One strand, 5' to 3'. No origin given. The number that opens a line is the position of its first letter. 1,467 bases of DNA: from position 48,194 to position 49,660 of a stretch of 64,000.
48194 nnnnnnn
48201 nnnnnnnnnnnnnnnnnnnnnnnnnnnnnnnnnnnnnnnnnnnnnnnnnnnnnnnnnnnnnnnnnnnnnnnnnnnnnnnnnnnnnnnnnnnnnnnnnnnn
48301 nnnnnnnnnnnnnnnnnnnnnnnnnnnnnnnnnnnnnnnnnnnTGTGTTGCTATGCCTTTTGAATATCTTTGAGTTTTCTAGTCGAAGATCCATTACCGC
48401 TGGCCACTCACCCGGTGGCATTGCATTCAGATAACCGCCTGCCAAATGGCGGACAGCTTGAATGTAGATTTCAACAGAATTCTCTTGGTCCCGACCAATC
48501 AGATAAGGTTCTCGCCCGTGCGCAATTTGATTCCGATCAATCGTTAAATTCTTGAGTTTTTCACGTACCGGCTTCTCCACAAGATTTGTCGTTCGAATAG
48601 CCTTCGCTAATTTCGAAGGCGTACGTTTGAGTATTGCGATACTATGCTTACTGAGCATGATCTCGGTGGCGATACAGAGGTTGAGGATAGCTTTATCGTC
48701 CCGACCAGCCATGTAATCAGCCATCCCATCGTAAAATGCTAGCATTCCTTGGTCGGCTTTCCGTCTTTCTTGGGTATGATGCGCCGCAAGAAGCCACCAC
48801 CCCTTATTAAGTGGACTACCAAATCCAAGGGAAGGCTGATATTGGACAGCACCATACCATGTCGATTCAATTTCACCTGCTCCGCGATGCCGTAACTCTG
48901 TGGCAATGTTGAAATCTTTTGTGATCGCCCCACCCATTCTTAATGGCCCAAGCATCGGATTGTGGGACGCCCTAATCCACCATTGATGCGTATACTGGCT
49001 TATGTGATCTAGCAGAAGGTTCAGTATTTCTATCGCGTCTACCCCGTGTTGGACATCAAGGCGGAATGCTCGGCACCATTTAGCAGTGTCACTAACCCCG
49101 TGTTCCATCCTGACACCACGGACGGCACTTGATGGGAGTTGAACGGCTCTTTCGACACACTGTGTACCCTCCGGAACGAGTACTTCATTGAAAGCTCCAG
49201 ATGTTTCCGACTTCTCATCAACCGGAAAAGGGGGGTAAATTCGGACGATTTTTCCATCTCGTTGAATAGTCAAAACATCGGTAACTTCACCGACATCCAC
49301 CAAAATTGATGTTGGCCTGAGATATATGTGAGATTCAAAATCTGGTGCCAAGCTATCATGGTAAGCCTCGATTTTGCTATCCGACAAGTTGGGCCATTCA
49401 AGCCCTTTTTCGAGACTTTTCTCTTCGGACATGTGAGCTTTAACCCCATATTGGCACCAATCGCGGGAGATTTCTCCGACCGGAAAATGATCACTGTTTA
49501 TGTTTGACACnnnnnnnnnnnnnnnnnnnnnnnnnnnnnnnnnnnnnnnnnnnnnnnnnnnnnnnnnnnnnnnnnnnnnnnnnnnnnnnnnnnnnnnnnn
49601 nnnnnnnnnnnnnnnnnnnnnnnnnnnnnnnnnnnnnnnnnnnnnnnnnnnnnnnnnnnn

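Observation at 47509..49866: Minimal tRNA-Met-bounded genomic island carrying only a HEPN-like gene pair and no integrase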

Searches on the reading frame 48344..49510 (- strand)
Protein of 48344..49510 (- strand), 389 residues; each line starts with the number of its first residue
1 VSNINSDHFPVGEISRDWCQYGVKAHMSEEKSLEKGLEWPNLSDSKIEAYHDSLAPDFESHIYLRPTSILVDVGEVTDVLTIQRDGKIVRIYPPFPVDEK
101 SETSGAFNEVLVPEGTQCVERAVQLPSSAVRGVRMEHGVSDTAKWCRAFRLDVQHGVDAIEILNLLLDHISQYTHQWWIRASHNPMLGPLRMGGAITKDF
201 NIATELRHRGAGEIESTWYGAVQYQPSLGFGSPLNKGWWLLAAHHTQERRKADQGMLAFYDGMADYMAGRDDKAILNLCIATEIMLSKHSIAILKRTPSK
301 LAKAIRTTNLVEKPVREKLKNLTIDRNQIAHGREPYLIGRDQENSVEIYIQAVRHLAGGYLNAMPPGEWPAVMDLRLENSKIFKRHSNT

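Call 11: search_protein_families(library=pfam, proteins=[window:48344-49432:-], max_evalue=1)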
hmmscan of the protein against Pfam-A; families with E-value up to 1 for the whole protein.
window:48344-49432:- (363 aa): 0 families

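Call 12: search_protein_families(library=padloc, proteins=[window:48344-49432:-], max_evalue=1)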
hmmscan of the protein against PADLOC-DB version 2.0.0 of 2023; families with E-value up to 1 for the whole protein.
window:48344-49432:- (363 aa): 0 families

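Call 14: search_protein_families(library=ncbifam, proteins=[window:48344-49432:-], max_evalue=1)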
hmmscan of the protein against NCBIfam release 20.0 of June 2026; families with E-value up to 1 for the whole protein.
window:48344-49432:- (363 aa): 0 families

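Call 15: search_protein_families(library=phrogs, proteins=[window:48344-49432:-], max_evalue=1)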
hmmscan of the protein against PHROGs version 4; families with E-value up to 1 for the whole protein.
window:48344-49432:- (363 aa): 0 families

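Call 16: find_homologous_proteins(query=window:48344-49432:-)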
Query window:48344-49432:- (363 aa): 29 proteins with E <= 0.001 among 2266 candidates.
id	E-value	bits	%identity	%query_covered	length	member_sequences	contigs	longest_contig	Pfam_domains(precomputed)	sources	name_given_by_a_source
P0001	3.4e-246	834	100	100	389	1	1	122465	-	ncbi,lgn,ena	-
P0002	3.7e-190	650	79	99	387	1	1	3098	-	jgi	-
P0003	1.5e-183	628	76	99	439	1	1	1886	-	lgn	-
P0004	2.3e-171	588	69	100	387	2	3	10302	-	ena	-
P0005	3.0e-171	588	70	100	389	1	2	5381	-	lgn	-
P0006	2.3e-168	578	70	98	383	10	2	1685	-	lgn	-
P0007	2.1e-162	558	68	97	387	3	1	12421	-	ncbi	-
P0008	4.2e-162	557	68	100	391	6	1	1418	-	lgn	-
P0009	2.3e-150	519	63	100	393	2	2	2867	-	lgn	-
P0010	5.0e-146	505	61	99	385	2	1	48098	-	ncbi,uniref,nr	ncbi:hypothetical protein [Shumkonia mesophila]|uniref:hypothetical protein n=1 Tax=Shumkonia mesoph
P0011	1.7e-141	490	61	97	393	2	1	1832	-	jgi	-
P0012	2.7e-140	486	64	89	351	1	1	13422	-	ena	-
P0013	3.4e-131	456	55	99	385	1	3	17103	-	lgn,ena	-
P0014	1.6e-119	417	50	99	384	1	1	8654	-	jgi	jgi:hypothetical protein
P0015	3.2e-118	413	51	99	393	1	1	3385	-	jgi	jgi:hypothetical protein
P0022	2.3e-103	364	49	90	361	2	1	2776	-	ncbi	-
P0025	1.7e-93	332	43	97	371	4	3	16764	-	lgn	-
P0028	1.0e-87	313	40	94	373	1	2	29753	-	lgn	-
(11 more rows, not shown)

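Call 18: find_encoding_contigs(protein=P0010, flank=10000, max_places=3)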
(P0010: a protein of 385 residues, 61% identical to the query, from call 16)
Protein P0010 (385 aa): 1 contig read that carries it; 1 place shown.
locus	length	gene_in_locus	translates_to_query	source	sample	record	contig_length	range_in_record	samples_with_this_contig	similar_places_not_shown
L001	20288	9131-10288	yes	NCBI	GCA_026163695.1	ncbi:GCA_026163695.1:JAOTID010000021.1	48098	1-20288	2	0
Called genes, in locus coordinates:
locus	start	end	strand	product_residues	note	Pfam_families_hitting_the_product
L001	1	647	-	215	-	PF00171:Aldedh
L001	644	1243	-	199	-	-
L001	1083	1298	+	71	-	-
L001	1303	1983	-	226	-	PF00912:Transgly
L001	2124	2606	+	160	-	PF13302:Acetyltransf_3 (weak), PF13420:Acetyltransf_4 (weak), PF13527:Acetyltransf_9 (faint), PF13673:Acetyltransf_10 (weak), PF00583:Acetyltransf_1, PF13508:Acetyltransf_7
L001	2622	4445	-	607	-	PF13522:GATase_6, PF13537:GATase_7, PF01380:SIS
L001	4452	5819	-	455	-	PF00483:NTP_transferase, PF01128:IspD, PF12804:NTP_transf_3, PF25084:LbH_EIF2B (faint), PF00132:Hexapep, PF25087:GMPPB_C (weak), PF00132:Hexapep, PF14602:Hexapep_2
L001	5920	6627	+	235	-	PF00702:Hydrolase, PF12710:HAD, PF13419:HAD_2, PF13242:Hydrolase_like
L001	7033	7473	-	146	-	PF12844:HTH_19 (faint), PF13560:HTH_31 (weak), PF01381:HTH_3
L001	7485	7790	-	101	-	PF14076:DUF4258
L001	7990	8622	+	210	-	-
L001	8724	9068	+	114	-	-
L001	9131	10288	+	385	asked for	-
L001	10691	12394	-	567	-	PF02203:TarH (weak), PF12729:4HB_MCP_1 (weak), PF00015:MCPsignal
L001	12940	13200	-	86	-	-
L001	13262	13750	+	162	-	PF07323:DUF1465 (weak)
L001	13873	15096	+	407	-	PF05940:NnrS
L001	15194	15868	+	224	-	PF03483:B3_4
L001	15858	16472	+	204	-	PF00300:His_Phos_1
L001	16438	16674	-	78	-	-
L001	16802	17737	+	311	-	PF04227:Indigoidine_A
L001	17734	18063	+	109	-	PF07883:Cupin_2 (weak)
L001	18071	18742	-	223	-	-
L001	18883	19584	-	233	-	-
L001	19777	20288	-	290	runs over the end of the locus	PF01634:HisG, PF08029:HisG_C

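Call 21: find_encoding_contigs(protein=P0001, flank=10000, max_places=3)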
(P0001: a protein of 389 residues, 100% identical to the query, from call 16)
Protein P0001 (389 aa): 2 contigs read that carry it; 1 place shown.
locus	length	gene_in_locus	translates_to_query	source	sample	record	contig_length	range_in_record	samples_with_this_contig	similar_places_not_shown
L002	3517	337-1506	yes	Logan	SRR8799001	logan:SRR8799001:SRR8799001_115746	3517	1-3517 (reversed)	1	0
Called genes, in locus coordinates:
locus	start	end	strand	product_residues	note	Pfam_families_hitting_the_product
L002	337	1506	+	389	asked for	-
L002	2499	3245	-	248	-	PF02633:Creatininase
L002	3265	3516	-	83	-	?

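Call 22: find_encoding_contigs(protein=P0007, flank=10000, max_places=2)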
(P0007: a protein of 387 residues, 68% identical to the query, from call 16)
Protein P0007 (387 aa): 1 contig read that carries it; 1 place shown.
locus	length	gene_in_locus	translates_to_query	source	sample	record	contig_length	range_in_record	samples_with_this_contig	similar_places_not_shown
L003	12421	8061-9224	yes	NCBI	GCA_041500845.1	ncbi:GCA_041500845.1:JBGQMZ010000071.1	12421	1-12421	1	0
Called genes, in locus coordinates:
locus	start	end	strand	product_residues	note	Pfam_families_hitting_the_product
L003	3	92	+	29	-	?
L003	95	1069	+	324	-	PF01073:3Beta_HSD, PF01370:Epimerase, PF02719:Polysacc_synt_2, PF04321:RmlD_sub_bind, PF16363:GDP_Man_Dehyd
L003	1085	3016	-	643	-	PF00501:AMP-binding, PF23562:AMP-binding_C_3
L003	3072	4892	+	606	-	PF08439:Peptidase_M3_N, PF01432:Peptidase_M3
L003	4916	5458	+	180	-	-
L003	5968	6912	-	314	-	-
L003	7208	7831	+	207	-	-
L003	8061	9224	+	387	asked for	-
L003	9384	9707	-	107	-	-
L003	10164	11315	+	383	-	PF05222:AlaDh_PNT_N, PF01262:AlaDh_PNT_C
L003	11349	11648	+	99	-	PF12769:PNTB_4TM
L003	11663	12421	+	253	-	?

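Call 23: find_encoding_contigs(protein=P0004, flank=10000, max_places=2)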
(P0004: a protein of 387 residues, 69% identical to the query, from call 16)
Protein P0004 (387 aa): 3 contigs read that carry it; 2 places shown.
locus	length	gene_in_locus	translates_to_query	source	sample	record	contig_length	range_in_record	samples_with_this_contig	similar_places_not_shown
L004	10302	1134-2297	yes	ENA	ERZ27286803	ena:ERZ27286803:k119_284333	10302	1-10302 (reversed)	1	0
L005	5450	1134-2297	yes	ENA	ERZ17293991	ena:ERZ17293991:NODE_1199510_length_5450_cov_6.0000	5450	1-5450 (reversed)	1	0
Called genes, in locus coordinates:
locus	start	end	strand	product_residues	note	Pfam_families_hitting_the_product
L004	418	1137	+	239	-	-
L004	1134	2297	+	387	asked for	-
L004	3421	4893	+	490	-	PF13579:Glyco_trans_4_4 (weak), PF26337:Gtf3_C (weak)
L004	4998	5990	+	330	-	-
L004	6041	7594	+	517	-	-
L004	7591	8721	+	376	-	-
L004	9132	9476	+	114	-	PF07309:FlaF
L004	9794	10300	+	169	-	?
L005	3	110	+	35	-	?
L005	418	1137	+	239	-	-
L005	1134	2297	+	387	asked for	-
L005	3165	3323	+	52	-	-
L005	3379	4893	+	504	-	PF13579:Glyco_trans_4_4 (weak), PF26337:Gtf3_C (weak)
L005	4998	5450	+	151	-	?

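Call 24: find_encoding_contigs(protein=P0013, flank=10000, max_places=2)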
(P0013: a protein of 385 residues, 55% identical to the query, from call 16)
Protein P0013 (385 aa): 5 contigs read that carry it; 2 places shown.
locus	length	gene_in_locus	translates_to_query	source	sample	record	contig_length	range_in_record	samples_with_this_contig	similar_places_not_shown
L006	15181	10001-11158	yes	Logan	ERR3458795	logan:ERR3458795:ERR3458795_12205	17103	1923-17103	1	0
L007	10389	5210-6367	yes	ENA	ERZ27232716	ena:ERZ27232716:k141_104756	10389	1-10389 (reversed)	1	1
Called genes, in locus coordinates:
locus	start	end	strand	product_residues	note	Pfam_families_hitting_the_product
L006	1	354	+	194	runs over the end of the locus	PF20398:DUF6691 (faint), PF04143:Sulf_transp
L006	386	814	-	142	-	PF00254:FKBP_C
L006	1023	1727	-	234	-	PF00551:Formyl_trans_N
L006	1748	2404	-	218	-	PF00753:Lactamase_B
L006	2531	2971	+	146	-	-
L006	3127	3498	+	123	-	-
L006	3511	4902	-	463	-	PF00919:UPF0004, PF04055:Radical_SAM, PF18693:TRAM_2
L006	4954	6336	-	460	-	PF00474:SSF (weak)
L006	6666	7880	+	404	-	PF00155:Aminotran_1_2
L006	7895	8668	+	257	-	PF02633:Creatininase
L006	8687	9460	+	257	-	PF00149:Metallophos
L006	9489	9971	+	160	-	PF10517:DM13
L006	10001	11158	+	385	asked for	-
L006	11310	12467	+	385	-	PF02771:Acyl-CoA_dh_N, PF02770:Acyl-CoA_dh_M, PF00441:Acyl-CoA_dh_1, PF08028:Acyl-CoA_dh_2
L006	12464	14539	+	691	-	PF02629:CoA_binding, PF13380:CoA_binding_2, PF13607:Succ_CoA_lig, PF13549:ATP-grasp_5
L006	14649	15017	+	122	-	PF01042:Ribonuc_L-PSP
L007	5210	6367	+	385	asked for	-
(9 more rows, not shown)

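Call 25: find_encoding_contigs(protein=P0028, flank=10000, max_places=2)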
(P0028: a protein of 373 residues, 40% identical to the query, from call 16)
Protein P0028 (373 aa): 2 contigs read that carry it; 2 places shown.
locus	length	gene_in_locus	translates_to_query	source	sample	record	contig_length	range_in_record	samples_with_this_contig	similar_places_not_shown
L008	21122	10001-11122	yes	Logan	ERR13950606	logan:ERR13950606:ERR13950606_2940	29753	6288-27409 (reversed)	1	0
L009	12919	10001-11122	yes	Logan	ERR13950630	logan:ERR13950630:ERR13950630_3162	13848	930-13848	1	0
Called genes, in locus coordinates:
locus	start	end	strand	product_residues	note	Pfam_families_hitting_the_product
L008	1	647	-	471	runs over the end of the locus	PF00145:DNA_methylase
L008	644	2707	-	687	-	PF13589:HATPase_c_3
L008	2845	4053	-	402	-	PF02784:Orn_Arg_deC_N, PF00278:Orn_DAP_Arg_deC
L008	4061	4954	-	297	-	PF00892:EamA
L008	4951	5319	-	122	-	-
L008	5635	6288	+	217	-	PF00589:Phage_integrase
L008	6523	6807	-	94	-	-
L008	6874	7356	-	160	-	-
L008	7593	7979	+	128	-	PF02452:PemK_toxin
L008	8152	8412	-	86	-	-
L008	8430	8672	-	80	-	-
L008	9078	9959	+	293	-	PF13814:Replic_Relax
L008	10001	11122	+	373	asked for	-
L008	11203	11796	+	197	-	-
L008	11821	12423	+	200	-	-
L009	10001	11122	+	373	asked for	-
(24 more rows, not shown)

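Call 41: predict_structure(alignment_id=A2)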
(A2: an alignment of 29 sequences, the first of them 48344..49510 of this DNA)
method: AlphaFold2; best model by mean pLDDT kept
length: 389 residues; sequences in the alignment: 29
mean_pLDDT: 73.0   pTM: 0.67
mean pLDDT of the five models: 73.0, 71.6, 70.9, 69.9, 62.6
residues with pLDDT >= 90: 70; 70-90: 197; 50-70: 46; < 50: 76
segments of 3 or more residues with pLDDT < 50: 1-26, 100-108, 130-138, 183-190, 217-228, 379-389
pLDDT, mean of each block of 10 residues (from residue 1): 36 40 50 75 83 80 69 86 85 71 42 82 65 42 73 76 86 77 44 71 74 54 42 82 86 88 79 92 93 90 93 94 93 85 84 91 81 70 42
secondary structure, 60 per line:
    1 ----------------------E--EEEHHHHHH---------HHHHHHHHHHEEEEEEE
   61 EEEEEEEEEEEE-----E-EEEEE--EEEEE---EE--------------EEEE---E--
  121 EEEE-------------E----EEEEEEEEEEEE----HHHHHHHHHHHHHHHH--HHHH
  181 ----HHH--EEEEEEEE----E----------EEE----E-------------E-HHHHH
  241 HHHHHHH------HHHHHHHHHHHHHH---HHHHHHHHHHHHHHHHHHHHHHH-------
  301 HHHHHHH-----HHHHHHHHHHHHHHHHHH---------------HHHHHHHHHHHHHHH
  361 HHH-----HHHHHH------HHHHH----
elements in order: E26-28 H29-34 H44-53 E54-72 E80-84 E87-91 E111-114 E121-124 E143-154 H159-174 H177-180 E190-197 E213-215 H236-247 H254-267 H271-293 H301-307 H313-330 H346-363 H369-374 H381-385

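Call 44: search_protein_representatives(alignment_id=A2)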
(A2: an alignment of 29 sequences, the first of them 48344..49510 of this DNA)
Query: 29 sequences, 381 profile positions. Proteins with E-value up to 0.001 (for the whole library): 115; up to 1e-10: 75; up to 1e-30: 45. The best 115 are listed.
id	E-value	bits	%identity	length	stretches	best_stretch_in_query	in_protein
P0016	3.0e-173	592.3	-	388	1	5-378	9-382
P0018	9.2e-167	570.9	-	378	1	3-373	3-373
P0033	9.5e-134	462.2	-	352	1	21-374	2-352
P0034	9.1e-126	436.0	-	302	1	5-300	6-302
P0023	2.4e-125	434.6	-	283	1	107-378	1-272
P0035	1.3e-111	389.4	-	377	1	10-379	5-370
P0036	1.4e-108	379.4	-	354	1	19-376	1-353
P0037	4.3e-102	358.0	-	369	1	11-379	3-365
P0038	9.6e-101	353.6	-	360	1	12-367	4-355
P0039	1.0e-98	347.0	-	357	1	29-376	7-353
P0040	1.2e-97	343.4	-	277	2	2-262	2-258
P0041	4.2e-94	331.8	-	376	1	10-375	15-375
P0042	8.6e-93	327.4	-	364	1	11-374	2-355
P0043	4.4e-91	321.8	-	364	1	13-376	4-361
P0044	3.0e-90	319.1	-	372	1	12-378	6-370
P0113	8.5e-07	44.4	-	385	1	57-339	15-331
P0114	1.8e-06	43.3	-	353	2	56-201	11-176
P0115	2.3e-06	42.9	-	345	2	157-340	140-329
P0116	2.4e-06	42.9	-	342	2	52-199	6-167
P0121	1.3e-05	40.5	-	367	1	146-315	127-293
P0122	1.5e-05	40.3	-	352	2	146-341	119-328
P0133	1.3e-04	37.2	-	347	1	54-356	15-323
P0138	2.9e-04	36.1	-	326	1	145-343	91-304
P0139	4.5e-04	35.4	-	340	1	58-303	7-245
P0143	9.3e-04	34.4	-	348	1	146-340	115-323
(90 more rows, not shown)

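Call 45: search_solved_structures(query=A2, max_evalue=10, show_alignments=2)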
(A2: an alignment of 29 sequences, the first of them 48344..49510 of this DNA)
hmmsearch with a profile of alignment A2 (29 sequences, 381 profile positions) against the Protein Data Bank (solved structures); distinct sequences matched with E-value up to 10: 0.

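Call 55: search_protein_families(library=pfam, alignment_id=A4, max_evalue=0.1)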
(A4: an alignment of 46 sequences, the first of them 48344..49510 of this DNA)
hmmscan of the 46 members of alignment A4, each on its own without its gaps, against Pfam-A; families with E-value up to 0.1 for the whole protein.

A. member 1, window:48344-49510:- (389 aa): 0 families

B. families by the number of members that match (of 46 scanned): 5 families
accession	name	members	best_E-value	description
PF18735.6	HEPN_RiboL-PSP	9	0.00011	RiboL-PSP-HEPN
PF18737.6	HEPN_MAE_28990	2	0.018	MAE_28990/MAE_18760-like HEPN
PF05365.17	UCR_UQCRX_QCR9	1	0.0034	Ubiquinol-cytochrome C reductase, UQCRX/QCR9 like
PF18739.6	HEPN_Apea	1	0.053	Apea-like HEPN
PF13385.13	Laminin_G_3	1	0.066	Concanavalin A-like lectin/glucanases superfamily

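Call 56: search_protein_families(library=padloc, alignment_id=A4, max_evalue=0.1)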
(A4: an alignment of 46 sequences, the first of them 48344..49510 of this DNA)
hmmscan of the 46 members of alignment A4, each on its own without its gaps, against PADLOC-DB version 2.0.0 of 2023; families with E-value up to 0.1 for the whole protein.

A. member 1, window:48344-49510:- (389 aa): 0 families

B. families by the number of members that match (of 46 scanned): 2 families
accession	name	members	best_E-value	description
PDLC03820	RTasHEPN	1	0.0064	DRT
PDLC00950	Cas5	1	0.0079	CRISPR-associated protein Cas5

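Call 59: find_related_loci(query=A2, collection=viral_contigs, flank=10000)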
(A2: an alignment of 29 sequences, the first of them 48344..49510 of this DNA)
Query A2 (389 aa) in viral_contigs; peptide patterns used: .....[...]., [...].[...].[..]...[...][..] (x = any residue, [..] = any of these).
108 stretches matched a pattern, but none encodes a relative of the query by tblastn (E <= 1e-3).

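Call 60: find_related_loci(query=A2, collection=metagenome_contigs, flank=10000)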
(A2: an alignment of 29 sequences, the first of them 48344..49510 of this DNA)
Query A2 (389 aa) in metagenome_contigs; peptide patterns used: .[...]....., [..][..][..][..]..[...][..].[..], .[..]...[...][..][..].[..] (x = any residue, [..] = any of these).
368 stretches matched a pattern; 20 encode a relative of the query (tblastn E <= 1e-3); 20 distinct loci.
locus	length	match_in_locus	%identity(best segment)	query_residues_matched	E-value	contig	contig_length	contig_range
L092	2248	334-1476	68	1-381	0e+0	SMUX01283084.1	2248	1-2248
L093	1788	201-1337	68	10-388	0e+0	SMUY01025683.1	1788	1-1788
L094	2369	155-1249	48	14-377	3e-127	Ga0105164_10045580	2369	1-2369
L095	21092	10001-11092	43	12-377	1e-104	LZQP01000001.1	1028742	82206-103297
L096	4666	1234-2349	42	6-380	5e-103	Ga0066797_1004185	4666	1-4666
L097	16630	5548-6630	43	15-378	9e-100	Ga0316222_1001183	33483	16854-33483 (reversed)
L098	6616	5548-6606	43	15-370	4e-98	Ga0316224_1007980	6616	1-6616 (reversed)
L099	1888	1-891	45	82-378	1e-92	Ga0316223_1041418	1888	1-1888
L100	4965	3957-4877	43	13-324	5e-87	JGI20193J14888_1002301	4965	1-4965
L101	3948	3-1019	39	44-380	2e-86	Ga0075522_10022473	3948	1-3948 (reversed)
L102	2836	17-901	45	89-380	6e-86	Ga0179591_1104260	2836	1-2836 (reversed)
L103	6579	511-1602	37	14-381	8e-81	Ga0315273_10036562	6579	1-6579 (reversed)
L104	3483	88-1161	35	14-375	3e-76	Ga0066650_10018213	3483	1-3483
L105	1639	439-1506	32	16-377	6e-71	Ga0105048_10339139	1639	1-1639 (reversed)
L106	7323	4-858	37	97-381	1e-61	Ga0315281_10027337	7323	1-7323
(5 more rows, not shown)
